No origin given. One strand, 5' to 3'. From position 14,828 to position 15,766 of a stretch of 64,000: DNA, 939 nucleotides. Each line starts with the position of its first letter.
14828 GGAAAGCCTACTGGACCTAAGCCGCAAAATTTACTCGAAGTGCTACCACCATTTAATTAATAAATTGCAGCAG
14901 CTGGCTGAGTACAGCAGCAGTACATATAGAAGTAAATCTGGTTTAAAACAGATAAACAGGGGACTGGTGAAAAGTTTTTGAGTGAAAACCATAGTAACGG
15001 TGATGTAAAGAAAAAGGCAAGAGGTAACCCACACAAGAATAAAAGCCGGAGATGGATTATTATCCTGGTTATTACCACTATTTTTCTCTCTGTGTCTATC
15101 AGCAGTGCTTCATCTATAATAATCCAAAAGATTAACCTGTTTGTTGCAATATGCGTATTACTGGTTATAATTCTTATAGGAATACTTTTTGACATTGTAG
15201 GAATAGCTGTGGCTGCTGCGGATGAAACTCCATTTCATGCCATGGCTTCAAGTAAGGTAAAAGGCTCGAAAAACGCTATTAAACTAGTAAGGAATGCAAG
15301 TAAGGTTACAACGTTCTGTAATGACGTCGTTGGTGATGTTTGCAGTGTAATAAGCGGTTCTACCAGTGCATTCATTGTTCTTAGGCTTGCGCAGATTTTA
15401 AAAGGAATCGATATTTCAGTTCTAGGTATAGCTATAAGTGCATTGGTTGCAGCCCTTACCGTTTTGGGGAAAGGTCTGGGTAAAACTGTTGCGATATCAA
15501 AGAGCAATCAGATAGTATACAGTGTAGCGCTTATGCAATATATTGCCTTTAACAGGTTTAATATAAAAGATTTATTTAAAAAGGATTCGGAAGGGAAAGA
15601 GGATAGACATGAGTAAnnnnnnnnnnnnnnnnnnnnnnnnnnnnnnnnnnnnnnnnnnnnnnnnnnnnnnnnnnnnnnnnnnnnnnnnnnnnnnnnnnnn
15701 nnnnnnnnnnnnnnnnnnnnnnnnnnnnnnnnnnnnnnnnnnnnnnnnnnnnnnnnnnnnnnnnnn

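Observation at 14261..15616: OLE-class large structured RNA with an OapA-like membrane partner inside the nusB-xseAB-ispA-dxs operon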

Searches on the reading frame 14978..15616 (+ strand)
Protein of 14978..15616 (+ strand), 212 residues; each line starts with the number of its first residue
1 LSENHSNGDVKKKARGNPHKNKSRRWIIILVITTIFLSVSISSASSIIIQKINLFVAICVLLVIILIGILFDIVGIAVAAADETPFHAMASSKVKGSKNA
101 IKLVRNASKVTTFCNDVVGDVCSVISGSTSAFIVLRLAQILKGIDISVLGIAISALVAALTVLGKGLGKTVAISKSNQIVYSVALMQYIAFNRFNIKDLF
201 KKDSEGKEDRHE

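Call 4: search_protein_families(library=pfam, proteins=[window:14978-15616:+])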
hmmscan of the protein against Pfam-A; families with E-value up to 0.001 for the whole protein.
window:14978-15616:+ (212 aa): 0 families

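Call 5: search_protein_families(library=ncbifam, proteins=[window:14978-15616:+])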
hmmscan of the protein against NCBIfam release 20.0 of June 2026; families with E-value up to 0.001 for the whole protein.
window:14978-15616:+ (212 aa): 0 families

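Call 10: find_homologous_proteins(query=window:14978-15613:+)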
Query window:14978-15613:+ (212 aa): 1485 proteins with E <= 0.001 among 2414 candidates; the best 120 are listed.
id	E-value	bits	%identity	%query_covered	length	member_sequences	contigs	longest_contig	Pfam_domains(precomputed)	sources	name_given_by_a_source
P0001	2.3e-124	430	100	100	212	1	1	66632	-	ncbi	-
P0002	1.2e-81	291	71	100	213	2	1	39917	-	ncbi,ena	-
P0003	1.2e-79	284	69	96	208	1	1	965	-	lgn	-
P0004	3.7e-78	280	71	92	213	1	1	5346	-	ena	-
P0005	1.8e-76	274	70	93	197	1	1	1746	-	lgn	-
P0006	7.1e-70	253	65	91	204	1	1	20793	-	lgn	-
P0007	1.2e-67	245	74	78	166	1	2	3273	-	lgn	-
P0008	1.4e-66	242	67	83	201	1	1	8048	-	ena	-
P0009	1.4e-66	242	67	83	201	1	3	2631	-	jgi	-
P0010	1.9e-66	241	69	80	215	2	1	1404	-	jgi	-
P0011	2.6e-66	241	68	81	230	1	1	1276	-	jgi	-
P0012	6.7e-66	240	66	81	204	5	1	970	-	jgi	-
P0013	1.7e-65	238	68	81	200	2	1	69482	-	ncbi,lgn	ncbi:MAG: hypothetical protein ACM3UU_10420 [Ignavibacteriales bacterium]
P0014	4.7e-65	237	63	95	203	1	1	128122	-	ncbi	ncbi:MAG: hypothetical protein ACM3KR_04680 [Deltaproteobacteria bacterium]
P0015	8.9e-65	236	67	81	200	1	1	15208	-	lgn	-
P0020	1.6e-52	196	49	95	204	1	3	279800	-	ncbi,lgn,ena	-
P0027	4.2e-51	191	48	91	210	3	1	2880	PF01595.26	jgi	-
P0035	3.9e-49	185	50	88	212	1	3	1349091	-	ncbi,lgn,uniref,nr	ncbi:hypothetical protein [Acetivibrio cellulolyticus]|uniref:hypothetical protein n=1 Tax=Acetivibr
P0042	5.3e-48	181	52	81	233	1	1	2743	PF01595.26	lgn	-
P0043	6.6e-48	181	49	81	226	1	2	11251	PF01595.26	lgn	-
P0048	3.0e-47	179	50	83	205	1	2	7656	PF01595.26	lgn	-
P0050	4.3e-47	178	47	93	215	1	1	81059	PF01595.26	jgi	-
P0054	6.3e-47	178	54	54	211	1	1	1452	PF01595.26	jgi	jgi:hypothetical protein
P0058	1.3e-46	177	50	82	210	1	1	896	PF01595.26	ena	-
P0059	2.0e-46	176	49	84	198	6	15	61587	PF01595.26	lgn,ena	-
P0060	2.3e-46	176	49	87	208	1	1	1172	PF01595.26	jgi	jgi:CBS domain containing-hemolysin-like protein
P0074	1.1e-45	174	50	89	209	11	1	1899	PF01595.26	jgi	jgi:hypothetical protein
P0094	4.3e-45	172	45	94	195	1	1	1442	PF01595.26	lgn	-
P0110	1.4e-44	170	49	83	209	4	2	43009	PF01595.26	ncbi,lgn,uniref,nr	ncbi:hypothetical protein [Clostridium senegalense]|uniref:Mg2+ and Co2+ transporter CorB n=1 Tax=Cl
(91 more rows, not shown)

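Call 24: find_encoding_contigs(protein=P0001, flank=10000, max_places=3)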
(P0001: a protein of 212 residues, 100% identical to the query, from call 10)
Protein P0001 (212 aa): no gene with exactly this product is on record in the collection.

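Call 25: find_encoding_contigs(protein=P0002, flank=10000, max_places=3)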
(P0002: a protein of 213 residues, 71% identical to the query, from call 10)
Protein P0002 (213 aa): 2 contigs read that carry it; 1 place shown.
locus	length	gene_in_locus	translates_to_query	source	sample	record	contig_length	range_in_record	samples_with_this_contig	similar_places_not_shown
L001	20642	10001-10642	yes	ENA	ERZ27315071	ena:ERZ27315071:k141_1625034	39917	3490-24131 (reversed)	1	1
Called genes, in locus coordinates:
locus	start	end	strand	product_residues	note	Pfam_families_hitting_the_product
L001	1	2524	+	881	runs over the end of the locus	PF00133:tRNA-synt_1, PF01406:tRNA-synt_1e (faint), PF09334:tRNA-synt_1g (weak), PF13603:tRNA-synt_1_2, PF09334:tRNA-synt_1g, PF08264:Anticodon_1, PF10458:Val_tRNA-synt_C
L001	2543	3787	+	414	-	PF01966:HD, PF13286:HD_assoc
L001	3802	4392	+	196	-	-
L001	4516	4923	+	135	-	PF03780:Asp23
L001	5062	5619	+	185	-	PF03780:Asp23 (weak)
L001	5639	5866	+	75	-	PF10031:DUF2273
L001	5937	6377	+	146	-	PF01029:NusB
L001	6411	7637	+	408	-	PF13742:tRNA_anti_2, PF01336:tRNA_anti-codon, PF02601:Exonuc_VII_L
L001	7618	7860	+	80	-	PF02609:Exonuc_VII_S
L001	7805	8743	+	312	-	PF00348:polyprenyl_synt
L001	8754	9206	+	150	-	PF02681:DUF212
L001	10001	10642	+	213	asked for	-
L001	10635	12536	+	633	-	PF13292:DXP_synthase_N, PF00456:Transketolase_N (faint), PF02775:TPP_enzyme_C (faint), PF02779:Transket_pyr, PF02780:Transketolase_C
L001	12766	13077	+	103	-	PF01476:LysM (weak)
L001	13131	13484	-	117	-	-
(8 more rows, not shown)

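Call 26: find_encoding_contigs(protein=P0035, flank=8000, max_places=1)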
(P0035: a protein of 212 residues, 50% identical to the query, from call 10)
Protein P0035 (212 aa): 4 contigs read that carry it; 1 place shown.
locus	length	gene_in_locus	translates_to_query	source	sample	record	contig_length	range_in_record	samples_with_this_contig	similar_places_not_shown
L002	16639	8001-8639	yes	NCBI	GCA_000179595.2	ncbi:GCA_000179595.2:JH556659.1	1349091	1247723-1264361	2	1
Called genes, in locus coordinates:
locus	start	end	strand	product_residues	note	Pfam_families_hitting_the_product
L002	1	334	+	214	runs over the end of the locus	PF09581:Spore_III_AF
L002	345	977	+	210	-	-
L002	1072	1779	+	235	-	PF12685:SpoIIIAH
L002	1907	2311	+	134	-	PF03780:Asp23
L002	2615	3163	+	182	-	PF03780:Asp23 (weak)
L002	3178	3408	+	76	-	PF10031:DUF2273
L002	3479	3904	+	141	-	PF01029:NusB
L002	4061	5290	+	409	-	PF13742:tRNA_anti_2, PF01336:tRNA_anti-codon, PF02601:Exonuc_VII_L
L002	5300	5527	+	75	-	PF02609:Exonuc_VII_S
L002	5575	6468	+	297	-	PF00348:polyprenyl_synt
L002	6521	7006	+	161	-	PF02681:DUF212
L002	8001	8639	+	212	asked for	-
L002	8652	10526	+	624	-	PF13292:DXP_synthase_N, PF00456:Transketolase_N (faint), PF00676:E1_dh (weak), PF02775:TPP_enzyme_C (faint), PF02779:Transket_pyr, PF02780:Transketolase_C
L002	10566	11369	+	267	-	PF01479:S4 (weak), PF01728:FtsJ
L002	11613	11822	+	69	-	-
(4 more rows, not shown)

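Call 27: find_encoding_contigs(protein=P0014, flank=8000, max_places=1)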
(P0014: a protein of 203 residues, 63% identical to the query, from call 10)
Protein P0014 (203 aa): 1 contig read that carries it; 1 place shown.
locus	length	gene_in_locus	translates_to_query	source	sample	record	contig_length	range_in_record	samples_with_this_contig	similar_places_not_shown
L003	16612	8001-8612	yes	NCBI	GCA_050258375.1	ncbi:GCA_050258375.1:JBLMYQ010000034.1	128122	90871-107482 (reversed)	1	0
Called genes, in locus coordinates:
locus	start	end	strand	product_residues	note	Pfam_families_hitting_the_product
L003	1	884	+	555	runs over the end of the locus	PF00753:Lactamase_B, PF23023:Anti-Pycsar_Apyc1 (faint), PF12706:Lactamase_B_2, PF22505:RNase_J_b_CASP, PF07521:RMMBL, PF17770:RNase_J_C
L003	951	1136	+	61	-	-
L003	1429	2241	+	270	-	PF02588:YitT_membrane, PF10035:DUF2179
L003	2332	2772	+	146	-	PF03780:Asp23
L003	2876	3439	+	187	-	PF03780:Asp23 (weak)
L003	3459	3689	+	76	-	PF10031:DUF2273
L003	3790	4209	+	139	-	PF01029:NusB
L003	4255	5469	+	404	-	PF13742:tRNA_anti_2, PF01336:tRNA_anti-codon, PF02601:Exonuc_VII_L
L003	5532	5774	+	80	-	PF02609:Exonuc_VII_S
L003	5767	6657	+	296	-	PF00348:polyprenyl_synt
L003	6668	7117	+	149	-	PF02681:DUF212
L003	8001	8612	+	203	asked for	-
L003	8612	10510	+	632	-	PF13292:DXP_synthase_N, PF00456:Transketolase_N (faint), PF00676:E1_dh (faint), PF02775:TPP_enzyme_C (faint), PF02779:Transket_pyr, PF02780:Transketolase_C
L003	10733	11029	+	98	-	PF01476:LysM (weak)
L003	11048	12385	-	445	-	PF02574:S-methyl_trans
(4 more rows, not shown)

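Call 28: find_encoding_contigs(protein=P0020, flank=8000, max_places=1)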
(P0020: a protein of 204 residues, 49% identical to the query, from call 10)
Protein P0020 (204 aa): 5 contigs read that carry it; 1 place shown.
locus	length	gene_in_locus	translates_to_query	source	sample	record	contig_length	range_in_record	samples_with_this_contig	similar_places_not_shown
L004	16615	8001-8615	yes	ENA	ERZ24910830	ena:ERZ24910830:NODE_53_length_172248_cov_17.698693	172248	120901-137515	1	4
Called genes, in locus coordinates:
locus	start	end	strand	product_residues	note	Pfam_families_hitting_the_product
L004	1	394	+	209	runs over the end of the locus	PF09581:Spore_III_AF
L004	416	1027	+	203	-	-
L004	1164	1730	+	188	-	PF12685:SpoIIIAH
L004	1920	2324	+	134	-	PF03780:Asp23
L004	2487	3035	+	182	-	PF03780:Asp23 (faint)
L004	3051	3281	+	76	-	PF10031:DUF2273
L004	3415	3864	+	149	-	PF01029:NusB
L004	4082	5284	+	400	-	PF13742:tRNA_anti_2, PF01336:tRNA_anti-codon, PF02601:Exonuc_VII_L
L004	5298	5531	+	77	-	PF02609:Exonuc_VII_S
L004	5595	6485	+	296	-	PF00348:polyprenyl_synt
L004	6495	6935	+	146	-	PF02681:DUF212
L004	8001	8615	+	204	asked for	-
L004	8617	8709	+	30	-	-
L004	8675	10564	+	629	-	PF13292:DXP_synthase_N, PF00456:Transketolase_N (faint), PF02775:TPP_enzyme_C (faint), PF02779:Transket_pyr, PF02780:Transketolase_C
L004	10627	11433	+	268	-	PF01479:S4, PF01728:FtsJ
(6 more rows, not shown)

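Call 29: find_encoding_contigs(protein=P0110, flank=8000, max_places=1)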
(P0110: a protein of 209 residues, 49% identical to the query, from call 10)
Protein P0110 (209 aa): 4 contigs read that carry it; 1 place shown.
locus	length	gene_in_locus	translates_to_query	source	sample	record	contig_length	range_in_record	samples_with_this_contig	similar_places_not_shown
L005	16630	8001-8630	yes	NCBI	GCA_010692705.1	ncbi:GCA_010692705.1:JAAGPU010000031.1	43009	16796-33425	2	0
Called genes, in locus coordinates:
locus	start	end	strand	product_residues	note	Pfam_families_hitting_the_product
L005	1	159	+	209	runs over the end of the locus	PF13171:DUF4004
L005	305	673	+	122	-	PF22747:Zn_ribbon_DUF2089, PF09862:DUF2089, PF22746:SHOCT-like_DUF2089-C (weak)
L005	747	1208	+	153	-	PF22746:SHOCT-like_DUF2089-C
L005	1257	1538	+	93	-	-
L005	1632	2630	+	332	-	PF00005:ABC_tran, PF13304:AAA_21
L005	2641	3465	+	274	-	PF01061:ABC2_membrane, PF12698:ABC2_membrane_3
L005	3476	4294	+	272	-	PF01061:ABC2_membrane, PF12698:ABC2_membrane_3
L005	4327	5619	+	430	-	PF05977:MFS_3, PF13347:MFS_2 (weak), PF07690:MFS_1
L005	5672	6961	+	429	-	PF05977:MFS_3, PF13347:MFS_2, PF07690:MFS_1, PF12832:MFS_1_like (faint), PF07690:MFS_1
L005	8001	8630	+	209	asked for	PF01595:CNNM (weak)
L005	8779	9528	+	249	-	PF03193:RsgA_GTPase (weak), PF00005:ABC_tran, PF13555:AAA_29 (weak), PF13304:AAA_21 (faint)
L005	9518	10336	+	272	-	PF00528:BPD_transp_1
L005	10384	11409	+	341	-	PF13379:NMT1_2, PF09084:NMT1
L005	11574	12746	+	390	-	PF00155:Aminotran_1_2, PF01212:Beta_elim_lyase (weak), PF01053:Cys_Met_Meta_PP (weak)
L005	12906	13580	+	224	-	PF00072:Response_reg, PF00486:Trans_reg_C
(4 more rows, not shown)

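Call 31: find_related_loci(query=A1, collection=genome_contigs, flank=6000)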
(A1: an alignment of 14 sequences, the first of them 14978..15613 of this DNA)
Query A1 (212 aa) in genome_contigs; peptide patterns used: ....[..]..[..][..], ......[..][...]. (x = any residue, [..] = any of these).
600 stretches matched a pattern (row limit reached: there are more); 598 encode a relative of the query (tblastn E <= 1e-3); the best 80 are kept; 80 distinct loci.
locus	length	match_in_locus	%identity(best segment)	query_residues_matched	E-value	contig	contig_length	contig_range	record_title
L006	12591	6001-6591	62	1-202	8e-59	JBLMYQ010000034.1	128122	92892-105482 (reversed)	MAG: Deltaproteobacteria bacterium isolate MAG225 PRJNA951521_bin9_renamed_33, whole genome shotgun sequence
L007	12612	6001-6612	50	5-205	5e-57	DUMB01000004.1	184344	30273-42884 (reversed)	MAG TPA_asm: Clostridiaceae bacterium isolate AS04akNAM_34 5064_AS04, whole genome shotgun sequence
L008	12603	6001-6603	47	3-198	2e-52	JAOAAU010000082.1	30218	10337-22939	MAG: Clostridia bacterium isolate SKW158 k141_360036, whole genome shotgun sequence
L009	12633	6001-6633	41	9-210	1e-51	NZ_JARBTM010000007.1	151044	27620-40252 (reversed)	MAG: Anaerosolibacter sp. isolate L_E1_T20_C_bin.128 scaffold_216, whole genome shotgun sequence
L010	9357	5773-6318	46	10-191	3e-49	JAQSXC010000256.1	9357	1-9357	MAG: Eubacterium sp. isolate L_E1_T20_A_bin.111 scaffold_29050, whole genome shotgun sequence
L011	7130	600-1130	49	13-191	2e-48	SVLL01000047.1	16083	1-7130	MAG: Oscillospiraceae bacterium isolate SIG486 NODE_64022_length_16083_cov_2.018551, whole genome shotgun sequence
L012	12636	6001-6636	44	2-204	2e-48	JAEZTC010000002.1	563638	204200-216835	MAG: Bacillota bacterium isolate OH_PDB_31 k127_1398541, whole genome shotgun sequence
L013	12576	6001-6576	45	5-194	1e-47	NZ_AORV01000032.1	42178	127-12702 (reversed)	Ruminiclostridium cellobioparum subsp. termitidis CT1112 Ct_contig00035, whole genome shotgun sequence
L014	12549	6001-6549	45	25-208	1e-47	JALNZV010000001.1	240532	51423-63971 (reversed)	MAG: Tissierellaceae bacterium isolate SO_2017_LW2 bin 118 scaffold_64_c1_LW138R_2017, whole genome shotgun sequence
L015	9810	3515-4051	49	19-200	1e-47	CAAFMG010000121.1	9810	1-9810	MAG TPA_asm: uncultured Oscillospiraceae bacterium, isolate HGM13047, WGS project CAAFMG010000000 data, contig: SRS15968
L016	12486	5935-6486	46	19-205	4e-47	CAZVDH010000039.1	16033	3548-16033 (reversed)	MAG TPA_asm: uncultured Oscillospiraceae bacterium isolate binchicken_co370_230 genome assembly, contig: NODE_3610_lengt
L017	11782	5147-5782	39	1-212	7e-47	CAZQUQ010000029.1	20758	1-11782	MAG TPA_asm: uncultured Oscillospiraceae bacterium isolate SRP167436_co1_27 genome assembly, contig: NODE_3960_length_20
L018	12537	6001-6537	51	20-198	9e-47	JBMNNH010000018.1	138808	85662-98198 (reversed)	MAG: Acetivibrionales bacterium isolate SBF912LR0HQ0143 contig_51892, whole genome shotgun sequence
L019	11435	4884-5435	46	19-205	5e-47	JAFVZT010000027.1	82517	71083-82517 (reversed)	MAG: Oscillospiraceae bacterium isolate RGIG5543 Sheep_Colon.Co__c2909367, whole genome shotgun sequence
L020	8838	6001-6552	46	19-205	1e-46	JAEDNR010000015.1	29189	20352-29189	MAG: Oscillospiraceae bacterium isolate MAG297 NODE_1442_length_29189_cov_14.878664, whole genome shotgun sequence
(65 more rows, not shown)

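Call 46: predict_structure(alignment_id=A1)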
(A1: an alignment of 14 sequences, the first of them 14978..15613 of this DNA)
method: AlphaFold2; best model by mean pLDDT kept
length: 212 residues; sequences in the alignment: 14
mean_pLDDT: 62.6   pTM: 0.44
mean pLDDT of the five models: 62.6, 61.4, 55.2, 53.2, 52.1
residues with pLDDT >= 90: 0; 70-90: 58; 50-70: 127; < 50: 27
segments of 3 or more residues with pLDDT < 50: 1-20, 210-212
pLDDT, mean of each block of 10 residues (from residue 1): 37 42 64 70 66 70 75 69 54 57 65 70 70 69 65 73 68 62 64 59 51 40
secondary structure, 60 per line:
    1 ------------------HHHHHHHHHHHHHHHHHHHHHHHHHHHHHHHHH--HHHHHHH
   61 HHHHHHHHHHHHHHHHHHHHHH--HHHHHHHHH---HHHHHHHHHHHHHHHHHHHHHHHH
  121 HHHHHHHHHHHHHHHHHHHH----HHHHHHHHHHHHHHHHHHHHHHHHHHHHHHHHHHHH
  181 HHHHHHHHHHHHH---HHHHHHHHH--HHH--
elements in order: H19-51 H54-82 H85-93 H97-140 H145-193 H197-205

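Call 47: search_solved_structures(query=A1, max_evalue=10, show_alignments=1)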
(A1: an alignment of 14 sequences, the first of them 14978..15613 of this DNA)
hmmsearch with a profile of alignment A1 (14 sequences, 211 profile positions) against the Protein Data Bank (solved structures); distinct sequences matched with E-value up to 10: 2.
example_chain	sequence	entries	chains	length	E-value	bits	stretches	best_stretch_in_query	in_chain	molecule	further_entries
9f7b_A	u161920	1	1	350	2.4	10.6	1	73-100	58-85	3-hydroxyacyl-[acyl-carrier-protein] dehydratase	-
7sq3_A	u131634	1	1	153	3.2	10.2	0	1-41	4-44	Designed trefoil knot protein, variant 1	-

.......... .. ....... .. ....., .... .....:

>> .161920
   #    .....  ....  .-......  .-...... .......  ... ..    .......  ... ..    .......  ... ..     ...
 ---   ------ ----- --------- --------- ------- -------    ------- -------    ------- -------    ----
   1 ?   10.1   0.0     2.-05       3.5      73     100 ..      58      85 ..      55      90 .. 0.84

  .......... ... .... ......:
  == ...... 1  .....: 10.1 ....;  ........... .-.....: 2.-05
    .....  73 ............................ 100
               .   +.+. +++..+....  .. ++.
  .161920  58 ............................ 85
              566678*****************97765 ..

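Call 48: search_protein_families(library=pfam, alignment_id=A1, max_evalue=1)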
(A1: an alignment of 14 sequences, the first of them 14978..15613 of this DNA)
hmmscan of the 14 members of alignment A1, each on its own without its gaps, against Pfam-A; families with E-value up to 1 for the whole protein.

A. member 1, window:14978-15613:+ (212 aa): 1 family
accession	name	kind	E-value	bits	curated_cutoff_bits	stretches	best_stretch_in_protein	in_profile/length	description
PF01595.25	CNNM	-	0.0024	18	28.4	1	61-188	3-125/181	Cyclin M transmembrane N-terminal domain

B. families by the number of members that match (of 14 scanned): 17 families
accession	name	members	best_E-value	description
PF01595.25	CNNM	11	5.3e-07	Cyclin M transmembrane N-terminal domain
PF12280.13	BSMAP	3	0.13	Brain specific membrane anchored protein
PF11915.13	DUF3433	1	0.001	Protein of unknown function (DUF3433)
PF20197.3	DUF6560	1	0.0036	Family of unknown function (DUF6560)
PF07895.16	DUF1673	1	0.047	Protein of unknown function (DUF1673)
PF19226.5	DisA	1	0.08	DisA glycoprotein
PF02453.23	Reticulon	1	0.1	Reticulon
PF25688.1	P22_gp7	1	0.12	Bacteriophage P22 DNA ejection protein gp7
PF19658.4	DUF6161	1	0.14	Family of unknown function (DUF6161)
PF06570.16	DUF1129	1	0.14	Protein of unknown function (DUF1129)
PF03058.19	Sar8_2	1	0.17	Sar8.2 family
PF16083.10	Phage_holin_3_3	1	0.19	LydA holin phage, holin superfamily III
PF20693.3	YobI-ATPase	1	0.22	YobI-like P-loop NTPase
PF18160.6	SLATT_5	1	0.34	SMODS and SLOG-associating 2TM effector domain family 5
PF05814.16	Ac76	1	0.36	Orf76 (Ac76)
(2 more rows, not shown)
